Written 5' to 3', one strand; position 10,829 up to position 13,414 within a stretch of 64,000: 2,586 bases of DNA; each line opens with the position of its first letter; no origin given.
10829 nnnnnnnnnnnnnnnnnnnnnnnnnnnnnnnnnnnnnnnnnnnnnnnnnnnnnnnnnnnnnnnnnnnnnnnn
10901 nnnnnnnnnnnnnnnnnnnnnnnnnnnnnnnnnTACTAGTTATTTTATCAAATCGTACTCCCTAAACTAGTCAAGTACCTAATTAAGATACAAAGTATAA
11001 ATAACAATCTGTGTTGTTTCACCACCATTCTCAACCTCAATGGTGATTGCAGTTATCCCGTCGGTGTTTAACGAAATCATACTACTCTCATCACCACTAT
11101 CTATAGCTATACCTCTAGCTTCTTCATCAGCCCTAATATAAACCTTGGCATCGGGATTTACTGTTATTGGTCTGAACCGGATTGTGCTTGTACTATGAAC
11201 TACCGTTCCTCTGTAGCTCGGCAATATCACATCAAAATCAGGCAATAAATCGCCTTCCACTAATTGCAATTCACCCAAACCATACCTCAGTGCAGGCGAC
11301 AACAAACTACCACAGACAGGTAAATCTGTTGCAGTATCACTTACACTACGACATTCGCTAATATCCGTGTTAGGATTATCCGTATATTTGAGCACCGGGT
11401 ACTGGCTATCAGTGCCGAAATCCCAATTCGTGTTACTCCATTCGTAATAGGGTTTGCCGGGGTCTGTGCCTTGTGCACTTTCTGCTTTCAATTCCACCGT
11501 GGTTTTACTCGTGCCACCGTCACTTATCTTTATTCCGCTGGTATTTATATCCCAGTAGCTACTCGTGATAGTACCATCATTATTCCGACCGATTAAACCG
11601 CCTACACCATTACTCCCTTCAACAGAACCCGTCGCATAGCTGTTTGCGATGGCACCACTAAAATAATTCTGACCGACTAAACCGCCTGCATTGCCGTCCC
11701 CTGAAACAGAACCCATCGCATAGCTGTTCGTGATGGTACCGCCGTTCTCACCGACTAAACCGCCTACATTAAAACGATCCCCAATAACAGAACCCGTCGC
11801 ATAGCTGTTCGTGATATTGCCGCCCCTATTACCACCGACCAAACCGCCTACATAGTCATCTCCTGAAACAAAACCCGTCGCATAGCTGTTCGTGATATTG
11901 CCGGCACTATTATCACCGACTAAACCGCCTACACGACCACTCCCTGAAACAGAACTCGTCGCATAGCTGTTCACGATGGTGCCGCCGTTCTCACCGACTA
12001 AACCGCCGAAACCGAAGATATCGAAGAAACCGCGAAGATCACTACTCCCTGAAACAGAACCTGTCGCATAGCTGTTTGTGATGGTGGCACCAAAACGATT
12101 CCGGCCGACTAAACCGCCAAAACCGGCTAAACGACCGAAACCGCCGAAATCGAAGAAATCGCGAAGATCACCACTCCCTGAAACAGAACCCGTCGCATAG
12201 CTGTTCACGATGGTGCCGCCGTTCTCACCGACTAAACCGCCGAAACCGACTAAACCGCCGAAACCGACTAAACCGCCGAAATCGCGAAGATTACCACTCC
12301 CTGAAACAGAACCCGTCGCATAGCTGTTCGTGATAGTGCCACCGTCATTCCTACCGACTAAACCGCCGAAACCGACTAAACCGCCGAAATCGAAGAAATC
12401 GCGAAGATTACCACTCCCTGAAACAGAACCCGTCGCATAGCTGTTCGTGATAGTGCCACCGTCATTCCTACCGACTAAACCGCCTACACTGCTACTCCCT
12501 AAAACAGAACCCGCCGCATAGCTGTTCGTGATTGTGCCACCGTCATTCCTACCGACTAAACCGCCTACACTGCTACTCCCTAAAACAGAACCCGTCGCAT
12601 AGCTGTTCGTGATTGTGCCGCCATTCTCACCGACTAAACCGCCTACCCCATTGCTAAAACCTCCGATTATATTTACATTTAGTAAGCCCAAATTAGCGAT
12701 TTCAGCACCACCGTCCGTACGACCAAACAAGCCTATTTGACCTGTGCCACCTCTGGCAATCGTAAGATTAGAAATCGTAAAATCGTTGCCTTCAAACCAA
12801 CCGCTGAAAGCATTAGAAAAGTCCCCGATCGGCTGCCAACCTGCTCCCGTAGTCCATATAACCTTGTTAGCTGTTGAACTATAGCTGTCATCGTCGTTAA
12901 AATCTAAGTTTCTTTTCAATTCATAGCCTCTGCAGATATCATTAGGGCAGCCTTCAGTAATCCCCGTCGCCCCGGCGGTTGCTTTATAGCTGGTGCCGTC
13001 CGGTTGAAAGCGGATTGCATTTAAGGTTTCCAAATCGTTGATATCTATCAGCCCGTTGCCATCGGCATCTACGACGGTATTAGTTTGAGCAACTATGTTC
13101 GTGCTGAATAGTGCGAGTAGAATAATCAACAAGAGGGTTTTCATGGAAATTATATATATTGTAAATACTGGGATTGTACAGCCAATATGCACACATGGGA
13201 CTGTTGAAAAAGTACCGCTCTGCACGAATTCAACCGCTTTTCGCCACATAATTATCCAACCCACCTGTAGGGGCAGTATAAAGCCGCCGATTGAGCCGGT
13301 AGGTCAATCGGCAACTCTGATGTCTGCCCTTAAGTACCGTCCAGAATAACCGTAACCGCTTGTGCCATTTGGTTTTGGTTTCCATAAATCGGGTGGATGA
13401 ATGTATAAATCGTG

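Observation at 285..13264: Modular giant adhesin mixing dockerin-like Ca sites, GLUG-type repeats, cadherin-like beta-sandwiches and Ig-like arrays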

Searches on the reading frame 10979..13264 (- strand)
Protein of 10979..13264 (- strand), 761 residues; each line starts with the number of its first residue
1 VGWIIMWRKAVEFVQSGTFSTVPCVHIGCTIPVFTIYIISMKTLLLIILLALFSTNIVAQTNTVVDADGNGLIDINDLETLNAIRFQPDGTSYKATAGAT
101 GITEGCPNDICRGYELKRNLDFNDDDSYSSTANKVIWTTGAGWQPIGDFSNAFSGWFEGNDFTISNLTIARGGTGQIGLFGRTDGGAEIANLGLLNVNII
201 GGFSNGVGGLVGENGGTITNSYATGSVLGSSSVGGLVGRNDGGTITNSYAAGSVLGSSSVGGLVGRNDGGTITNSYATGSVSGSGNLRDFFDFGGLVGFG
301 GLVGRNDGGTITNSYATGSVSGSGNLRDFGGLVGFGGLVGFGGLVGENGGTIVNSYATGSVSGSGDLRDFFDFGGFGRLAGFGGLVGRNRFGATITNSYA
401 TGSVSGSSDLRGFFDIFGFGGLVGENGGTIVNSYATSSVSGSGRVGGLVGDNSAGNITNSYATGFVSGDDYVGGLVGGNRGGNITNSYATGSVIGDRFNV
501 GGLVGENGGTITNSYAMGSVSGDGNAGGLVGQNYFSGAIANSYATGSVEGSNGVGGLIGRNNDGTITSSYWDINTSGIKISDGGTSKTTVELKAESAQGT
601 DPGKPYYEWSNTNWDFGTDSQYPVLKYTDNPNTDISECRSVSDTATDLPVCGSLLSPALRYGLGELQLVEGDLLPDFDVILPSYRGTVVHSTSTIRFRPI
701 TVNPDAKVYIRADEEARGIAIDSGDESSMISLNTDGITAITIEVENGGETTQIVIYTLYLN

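Call 4: search_protein_families(library=pfam, proteins=[window:10979-13264:-], max_evalue=0.01)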
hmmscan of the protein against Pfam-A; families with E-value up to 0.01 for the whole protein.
window:10979-13264:- (761 aa): 2 families
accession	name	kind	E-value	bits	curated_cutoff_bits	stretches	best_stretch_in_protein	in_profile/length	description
PF07581.17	Glug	-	1.1e-50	167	20.5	9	256-282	1-28/28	The GLUG motif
PF12733.13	Cadherin-like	-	0.00054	20.8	24.2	1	683-759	17-85/89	Cadherin-like beta sandwich domain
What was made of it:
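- On Cadherin-like beta sandwich (PF12733): Module 1 scores 20.8 bits in the whole-protein scan (call 4).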

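Call 10: find_homologous_proteins(query=window:10979-13144:-)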
Query window:10979-13144:- (721 aa): 7913 proteins with E <= 0.001 among 8000 candidates; the best 120 are listed.
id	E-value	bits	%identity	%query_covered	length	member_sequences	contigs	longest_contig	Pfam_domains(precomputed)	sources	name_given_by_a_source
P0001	0.0e+0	1668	66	58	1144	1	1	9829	PF12733.14,PF07581.18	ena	-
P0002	3.1e-279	946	63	45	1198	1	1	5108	PF12733.14,PF07581.18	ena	-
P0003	2.1e-265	901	59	49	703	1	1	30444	PF07581.18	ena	-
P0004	1.6e-253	861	70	45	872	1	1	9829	PF07581.18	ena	-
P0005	1.4e-246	838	50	48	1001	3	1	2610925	PF12733.14,PF07581.18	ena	-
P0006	3.2e-243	827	67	42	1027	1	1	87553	PF12733.14,PF07581.18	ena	-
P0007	3.1e-231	788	66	45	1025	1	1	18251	PF07581.18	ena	-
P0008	1.8e-217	742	68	45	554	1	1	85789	PF12733.14,PF07581.18,PF24156.3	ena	-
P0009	2.5e-216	738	58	64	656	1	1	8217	PF07581.18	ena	-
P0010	3.5e-209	715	51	40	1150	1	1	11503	PF07581.18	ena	-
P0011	1.4e-206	706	73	47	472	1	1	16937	PF07581.18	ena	-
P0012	4.4e-202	691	48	77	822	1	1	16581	PF12733.14,PF07581.18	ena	-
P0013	1.2e-200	687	54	40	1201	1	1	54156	PF07581.18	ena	-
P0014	2.4e-199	682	50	40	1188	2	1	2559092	PF07581.18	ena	-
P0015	9.9e-196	670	53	42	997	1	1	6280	PF07581.18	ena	-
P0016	5.9e-186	638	62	51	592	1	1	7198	PF07581.18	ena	-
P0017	2.0e-185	636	47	51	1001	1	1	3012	PF12733.14,PF07581.18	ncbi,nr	ncbi:MAG: cadherin-like beta sandwich domain-containing protein, partial [Gammaproteobacteria bacter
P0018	7.4e-183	628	54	38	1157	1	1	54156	PF05342.20,PF07581.18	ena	-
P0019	1.1e-181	624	52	42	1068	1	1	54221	PF07581.18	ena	-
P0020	4.1e-181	622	54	40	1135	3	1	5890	PF12733.14,PF07581.18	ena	-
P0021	4.2e-181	622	44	43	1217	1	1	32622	PF12733.14,PF07581.18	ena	-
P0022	2.2e-180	619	68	41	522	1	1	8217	PF07581.18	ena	-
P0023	1.6e-179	617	55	40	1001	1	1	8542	PF07581.18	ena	-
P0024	9.1e-179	614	43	46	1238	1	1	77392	PF05342.20,PF07581.18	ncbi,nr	ncbi:hypothetical protein KAI58_04400, partial [Candidatus Gracilibacteria bacterium]|nr:hypothetica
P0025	6.4e-177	608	58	37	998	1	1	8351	PF07581.18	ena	-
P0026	1.0e-176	607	53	40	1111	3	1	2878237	PF12733.14,PF07581.18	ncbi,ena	-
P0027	9.8e-170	584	52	42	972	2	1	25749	PF07581.18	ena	-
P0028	1.5e-169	584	55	45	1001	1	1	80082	PF07581.18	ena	-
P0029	2.2e-169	583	51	42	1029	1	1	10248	PF07581.18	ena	-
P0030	2.6e-168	580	48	40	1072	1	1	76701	PF07581.18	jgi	-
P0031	3.6e-168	579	55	42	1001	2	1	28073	PF07581.18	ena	-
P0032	2.2e-167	577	49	56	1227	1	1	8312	PF07581.18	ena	-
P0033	1.7e-163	564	44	56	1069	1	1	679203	PF07581.18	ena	-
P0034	5.8e-163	562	49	55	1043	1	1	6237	PF07581.18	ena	-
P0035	1.1e-162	561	36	74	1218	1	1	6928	PF07581.18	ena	-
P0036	6.9e-162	558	54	49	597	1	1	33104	PF07581.18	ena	-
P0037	8.7e-162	558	52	38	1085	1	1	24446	PF12733.14,PF05342.20,PF07581.18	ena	-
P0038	3.5e-161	556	56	37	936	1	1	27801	PF07581.18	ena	-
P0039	6.8e-159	548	61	35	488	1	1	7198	PF07581.18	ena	-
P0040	1.9e-156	540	45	58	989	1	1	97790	PF07581.18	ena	-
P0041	5.2e-156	539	49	40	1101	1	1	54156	PF07581.18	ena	-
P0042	5.2e-155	536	45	60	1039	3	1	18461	PF07581.18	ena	-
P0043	6.1e-154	532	53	59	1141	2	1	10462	PF07581.18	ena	-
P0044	6.4e-154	532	49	56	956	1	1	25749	PF07581.18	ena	-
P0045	2.1e-153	530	38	68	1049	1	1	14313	PF07581.18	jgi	-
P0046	2.7e-153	530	38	73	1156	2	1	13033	PF07581.18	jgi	jgi:hypothetical protein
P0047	5.3e-153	529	40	62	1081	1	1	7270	PF07581.18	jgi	jgi:hypothetical protein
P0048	1.6e-152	527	36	95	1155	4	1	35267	PF07581.18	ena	-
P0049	8.5e-152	525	47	42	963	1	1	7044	PF07581.18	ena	-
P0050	1.3e-151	524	44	40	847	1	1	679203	PF07581.18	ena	-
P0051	6.8e-151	522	48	38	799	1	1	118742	PF07581.18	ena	-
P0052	1.3e-150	521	37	73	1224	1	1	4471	PF07581.18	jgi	jgi:hypothetical protein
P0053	7.1e-150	519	46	42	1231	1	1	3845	PF07581.18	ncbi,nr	ncbi:MAG: hypothetical protein GY869_23465, partial [Planctomycetes bacterium]|nr:hypothetical prote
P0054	4.3e-149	516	45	47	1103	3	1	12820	PF07581.18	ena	-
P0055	7.3e-149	515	51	40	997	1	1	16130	PF07581.18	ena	-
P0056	2.3e-148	514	43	49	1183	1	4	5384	PF07581.18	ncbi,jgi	ncbi:MAG: GLUG motif-containing protein [Planctomycetota bacterium]|jgi:hypothetical protein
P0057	3.1e-148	513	51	42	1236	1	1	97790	PF12733.14,PF07581.18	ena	-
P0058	5.6e-147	509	46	42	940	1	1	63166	PF07581.18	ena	-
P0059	6.9e-147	509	48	35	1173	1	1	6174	PF05342.20,PF07581.18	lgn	-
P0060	9.6e-147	508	47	41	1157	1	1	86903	PF07581.18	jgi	jgi:GLUG motif-containing protein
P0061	9.8e-147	508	38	46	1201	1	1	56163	PF12733.14,PF07581.18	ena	-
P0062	1.1e-146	508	51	59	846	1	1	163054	PF07581.18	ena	-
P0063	1.4e-146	508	56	40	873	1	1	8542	PF07581.18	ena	-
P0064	3.8e-146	506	53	49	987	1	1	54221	PF07581.18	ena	-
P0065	1.2e-145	505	48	56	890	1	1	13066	PF07581.18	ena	-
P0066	1.3e-145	505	38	71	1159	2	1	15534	PF18998.7,PF07581.18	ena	-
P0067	1.4e-145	504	53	37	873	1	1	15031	PF07581.18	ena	-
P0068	2.4e-145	504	35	81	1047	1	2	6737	PF07581.18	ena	-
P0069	2.0e-144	501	47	35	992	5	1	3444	PF07581.18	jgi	jgi:hypothetical protein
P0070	2.3e-144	500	39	60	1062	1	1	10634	PF07581.18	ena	-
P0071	7.4e-143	495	47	47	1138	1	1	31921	PF07581.18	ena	-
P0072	7.8e-143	495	42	64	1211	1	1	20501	PF07581.18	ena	-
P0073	9.0e-143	495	47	54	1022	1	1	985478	PF07581.18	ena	-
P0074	1.0e-142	495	32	72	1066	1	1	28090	PF07581.18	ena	-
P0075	3.6e-142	493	41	40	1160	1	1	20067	PF07581.18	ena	-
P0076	9.3e-142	492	41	53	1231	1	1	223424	PF05342.20,PF07581.18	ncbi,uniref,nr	ncbi:GLUG motif-containing protein [Methanolobus halotolerans]|uniref:GLUG domain-containing protein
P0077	6.8e-140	486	42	38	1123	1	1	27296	PF07581.18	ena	-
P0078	2.8e-139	484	48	52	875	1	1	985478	PF07581.18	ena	-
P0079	4.7e-139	483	43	56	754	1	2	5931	PF05342.20,PF07581.18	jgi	-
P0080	7.5e-139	482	49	55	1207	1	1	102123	PF00028.24,PF07581.18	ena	-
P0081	1.1e-137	478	40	62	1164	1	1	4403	PF07581.18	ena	-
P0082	2.5e-137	477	39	42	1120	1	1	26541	PF18962.8,PF07581.18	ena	-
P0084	1.1e-136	475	42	65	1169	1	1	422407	PF07581.18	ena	-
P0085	5.0e-136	473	45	29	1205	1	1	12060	PF07581.18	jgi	-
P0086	6.1e-136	473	45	30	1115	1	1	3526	PF07581.18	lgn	-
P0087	6.9e-136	472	53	40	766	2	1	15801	PF07581.18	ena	-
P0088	7.4e-136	472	44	55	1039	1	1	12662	PF07581.18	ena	-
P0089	1.3e-135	471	57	40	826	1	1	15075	PF07581.18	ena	-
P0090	1.1e-134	468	33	81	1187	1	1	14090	PF07581.18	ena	-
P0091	1.2e-134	468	43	61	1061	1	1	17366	PF07581.18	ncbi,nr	ncbi:MAG: hypothetical protein NTZ17_07260 [Phycisphaerae bacterium]|nr:hypothetical protein [Phycis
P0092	1.3e-134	468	58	45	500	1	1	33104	PF07581.18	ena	-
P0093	1.3e-134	468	37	82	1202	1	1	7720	PF07581.18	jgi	jgi:hypothetical protein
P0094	1.8e-134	468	51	43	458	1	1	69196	PF07581.18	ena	-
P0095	2.8e-134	467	39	68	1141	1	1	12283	PF07581.18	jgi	jgi:hypothetical protein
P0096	6.1e-134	466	42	35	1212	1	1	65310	PF07581.18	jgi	-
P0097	2.2e-133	464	42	47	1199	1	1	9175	PF09394.17,PF07581.18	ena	-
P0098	2.4e-133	464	48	31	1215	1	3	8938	PF07581.18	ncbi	ncbi:MAG: GLUG motif-containing protein, partial [Planctomycetota bacterium]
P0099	2.7e-132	460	46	43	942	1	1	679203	PF07581.18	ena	-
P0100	3.1e-132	460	41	52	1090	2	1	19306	PF07581.18,PF00041.28,PF16656.12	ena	-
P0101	1.4e-131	458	46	61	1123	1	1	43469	PF07581.18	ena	-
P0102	1.7e-131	458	37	78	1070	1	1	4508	PF07581.18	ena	-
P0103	3.3e-131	457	31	64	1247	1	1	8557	PF07581.18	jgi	jgi:hypothetical protein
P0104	3.6e-131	457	53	38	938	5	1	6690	PF07581.18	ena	-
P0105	3.7e-131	457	35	70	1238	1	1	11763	PF07581.18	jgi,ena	-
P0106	1.3e-130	455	55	41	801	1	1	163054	PF07581.18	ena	-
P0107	1.4e-130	455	41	74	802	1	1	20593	PF07581.18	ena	-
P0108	3.1e-130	454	42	35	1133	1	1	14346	PF07581.18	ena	-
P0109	3.5e-130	454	40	63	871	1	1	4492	PF07581.18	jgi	jgi:hypothetical protein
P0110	5.1e-130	453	40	47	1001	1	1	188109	PF07581.18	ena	-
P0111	6.0e-130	453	46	87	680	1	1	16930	PF12733.14,PF07581.18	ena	-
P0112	6.6e-130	453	47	39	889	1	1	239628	PF05342.20,PF07581.18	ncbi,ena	-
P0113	7.5e-130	452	41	41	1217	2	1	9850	PF07581.18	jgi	jgi:hypothetical protein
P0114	8.8e-130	452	60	57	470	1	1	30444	PF12733.14,PF07581.18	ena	-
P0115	1.0e-129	452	38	80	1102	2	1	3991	PF07581.18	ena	-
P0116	1.3e-129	452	43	40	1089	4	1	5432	PF07581.18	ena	-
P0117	2.0e-129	451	39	42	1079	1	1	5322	PF07581.18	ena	-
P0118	3.1e-129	450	35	76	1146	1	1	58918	PF07581.18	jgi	jgi:hypothetical protein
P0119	5.1e-129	450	47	47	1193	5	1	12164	PF05342.20,PF07581.18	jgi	jgi:hypothetical protein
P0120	6.0e-129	449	47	33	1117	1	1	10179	PF05342.20,PF00404.25,PF07581.18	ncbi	-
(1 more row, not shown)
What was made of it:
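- Closest known: GLUG motif-containing / cadherin-like beta sandwich domain-containing proteins. Same: Thousands of homologues exist (7,913 scored hits, call 10).
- One distant homologue carries a precomputed PF00404 hit (P0120, call 10).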

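Call 16: find_encoding_contigs(protein=P0011, flank=10000, max_places=3)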
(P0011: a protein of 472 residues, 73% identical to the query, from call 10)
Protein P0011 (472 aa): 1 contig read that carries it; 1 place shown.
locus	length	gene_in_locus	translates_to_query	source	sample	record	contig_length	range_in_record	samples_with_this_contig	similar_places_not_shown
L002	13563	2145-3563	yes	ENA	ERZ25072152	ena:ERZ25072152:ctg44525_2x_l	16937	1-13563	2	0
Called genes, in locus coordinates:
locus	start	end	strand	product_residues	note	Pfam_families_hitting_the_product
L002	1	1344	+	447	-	?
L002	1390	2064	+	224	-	PF12762:DDE_Tnp_IS1595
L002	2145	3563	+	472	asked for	PF07581:Glug (faint)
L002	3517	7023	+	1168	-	PF07581:Glug (weak)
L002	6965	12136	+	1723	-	PF17963:Big_9 (faint), PF14535:AMP-binding_C_2 (faint), PF02368:Big_2 (weak)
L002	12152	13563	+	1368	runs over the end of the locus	PF03781:FGE-sulfatase, PF02494:HYR (faint), PF03781:FGE-sulfatase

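Call 33: search_protein_families(library=ncbifam, proteins=[L002:12152-13563:+, window:10979-13144:-], max_evalue=1)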
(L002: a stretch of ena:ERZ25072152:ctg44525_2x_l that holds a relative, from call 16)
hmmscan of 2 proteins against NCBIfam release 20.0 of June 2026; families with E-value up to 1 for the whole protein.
L002:12152-13563:+ (470 aa): 10 families
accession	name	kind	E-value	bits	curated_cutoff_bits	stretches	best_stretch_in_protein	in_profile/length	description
NF051459.1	pyoverdine_PvdO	equivalog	1.9e-56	191.2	500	1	60-336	14-276/280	dihydropyoverdine dehydrogenase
TIGR03525.2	GldK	equivalog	1.6e-22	80.4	350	2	174-312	216-377/408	T9SS ring complex lipoprotein PorK/GldK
TIGR04344.1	ovoA_Nterm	equivalog_domain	1.4e-12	47.2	400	1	181-336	298-443/444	5-histidylcysteine sulfoxide synthase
TIGR03440.2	egtB_TIGR03440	equivalog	1.7e-12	47.2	360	1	81-337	172-413/413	ergothioneine biosynthesis protein EgtB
NF041186.1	SenA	equivalog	1.5e-09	37.8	420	1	113-337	194-381/382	selenoneine synthase SenA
TIGR02171.1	Fb_sc_TIGR02171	subfamily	2.3e-08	32.5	544.35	1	197-323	153-261/912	TIGR02171 family lipoprotein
TIGR03524.1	GldJ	equivalog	5.2e-08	32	458.2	2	244-280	329-365/559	gliding motility lipoprotein GldJ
TIGR03530.1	GldJ_short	equivalog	0.00027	20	382.9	1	253-280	290-317/396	gliding motility lipoprotein GldJ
NF052506.1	PA5033_fam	subfamily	0.097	11.5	100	1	351-458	92-190/284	PA5033 family protein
NF038165.1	garvicinKS_B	subfamily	0.15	12.2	35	1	43-67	5-30/31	GatB family leaderless bacteriocin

window:10979-13144:- (721 aa): 1 family
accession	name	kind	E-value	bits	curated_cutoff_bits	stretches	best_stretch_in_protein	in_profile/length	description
NF046017.1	ZmpA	exception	1.7e-05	22.2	3000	2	139-294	934-1090/2052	zinc metalloprotease A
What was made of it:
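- On Known C-terminal sorting systems (T9SS C-terminal domain, PEP-CTERM, GlyGly-CTERM, LPXTG, autotransporter barrel): No Pfam or NCBIfam hit covers the last 299 aa at E<=1 apart from weak, unrelated matches (calls 4, 33).
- The gene next door encodes secreted FGE-sulfatase-fold domains (calls 16, 33).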

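Call 73: find_encoding_contigs(protein=P0073, flank=10000, max_places=2)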
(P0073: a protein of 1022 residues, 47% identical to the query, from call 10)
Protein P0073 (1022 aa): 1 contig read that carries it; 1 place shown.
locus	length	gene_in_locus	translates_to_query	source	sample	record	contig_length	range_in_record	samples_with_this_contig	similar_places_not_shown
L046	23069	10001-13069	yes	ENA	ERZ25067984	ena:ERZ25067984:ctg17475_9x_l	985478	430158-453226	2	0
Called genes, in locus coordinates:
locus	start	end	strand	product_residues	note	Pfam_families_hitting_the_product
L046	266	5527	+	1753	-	PF07581:Glug (faint)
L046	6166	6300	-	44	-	-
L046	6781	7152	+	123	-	-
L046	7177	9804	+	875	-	PF07581:Glug (weak)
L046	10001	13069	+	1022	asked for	PF07581:Glug (weak)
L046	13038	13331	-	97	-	-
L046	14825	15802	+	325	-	PF01555:N6_N4_Mtase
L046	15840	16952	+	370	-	PF09566:RE_SacI_N (weak)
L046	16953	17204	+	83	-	-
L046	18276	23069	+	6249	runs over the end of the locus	PF07581:Glug (faint)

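Call 74: find_encoding_contigs(protein=P0062, flank=10000, max_places=2)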
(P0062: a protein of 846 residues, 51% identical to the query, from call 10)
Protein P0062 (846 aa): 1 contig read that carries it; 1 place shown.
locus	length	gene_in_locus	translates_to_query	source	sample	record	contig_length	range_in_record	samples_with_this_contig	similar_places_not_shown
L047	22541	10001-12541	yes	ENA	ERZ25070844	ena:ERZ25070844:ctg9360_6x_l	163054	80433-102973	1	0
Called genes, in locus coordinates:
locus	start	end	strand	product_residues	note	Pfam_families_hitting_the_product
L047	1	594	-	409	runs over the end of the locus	-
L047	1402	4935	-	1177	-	PF02811:PHP, PF07733:DNA_pol3_alpha, PF17657:DNA_pol3_finger, PF14579:HHH_6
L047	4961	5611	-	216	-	PF01351:RNase_HII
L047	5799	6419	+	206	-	PF00160:Pro_isomerase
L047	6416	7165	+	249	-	PF00149:Metallophos, PF12850:Metallophos_2 (faint)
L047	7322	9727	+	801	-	PF07581:Glug (weak)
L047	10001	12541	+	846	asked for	PF07581:Glug (weak)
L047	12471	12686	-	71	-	-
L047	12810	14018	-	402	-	PF13660:DUF4147, PF05161:MOFRL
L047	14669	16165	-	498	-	PF13522:GATase_6, PF13537:GATase_7, PF00156:Pribosyltran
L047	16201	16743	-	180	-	-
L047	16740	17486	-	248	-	PF01555:N6_N4_Mtase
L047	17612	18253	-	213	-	PF02674:Colicin_V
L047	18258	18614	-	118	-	-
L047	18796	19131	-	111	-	-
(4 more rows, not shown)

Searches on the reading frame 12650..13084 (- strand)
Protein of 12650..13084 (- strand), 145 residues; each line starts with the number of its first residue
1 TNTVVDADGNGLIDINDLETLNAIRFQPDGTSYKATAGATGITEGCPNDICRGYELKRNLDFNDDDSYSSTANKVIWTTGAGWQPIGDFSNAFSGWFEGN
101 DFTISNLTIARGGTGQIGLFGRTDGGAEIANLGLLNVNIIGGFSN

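Call 51: search_protein_families(library=pfam, proteins=[window:12650-13084:-], max_evalue=1)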
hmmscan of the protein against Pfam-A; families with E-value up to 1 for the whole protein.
window:12650-13084:- (145 aa): 1 family
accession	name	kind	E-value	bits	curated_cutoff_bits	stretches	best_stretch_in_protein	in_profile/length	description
PF00036.39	EF-hand_1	-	0.12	12.4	25.4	1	5-19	9-23/29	EF hand domain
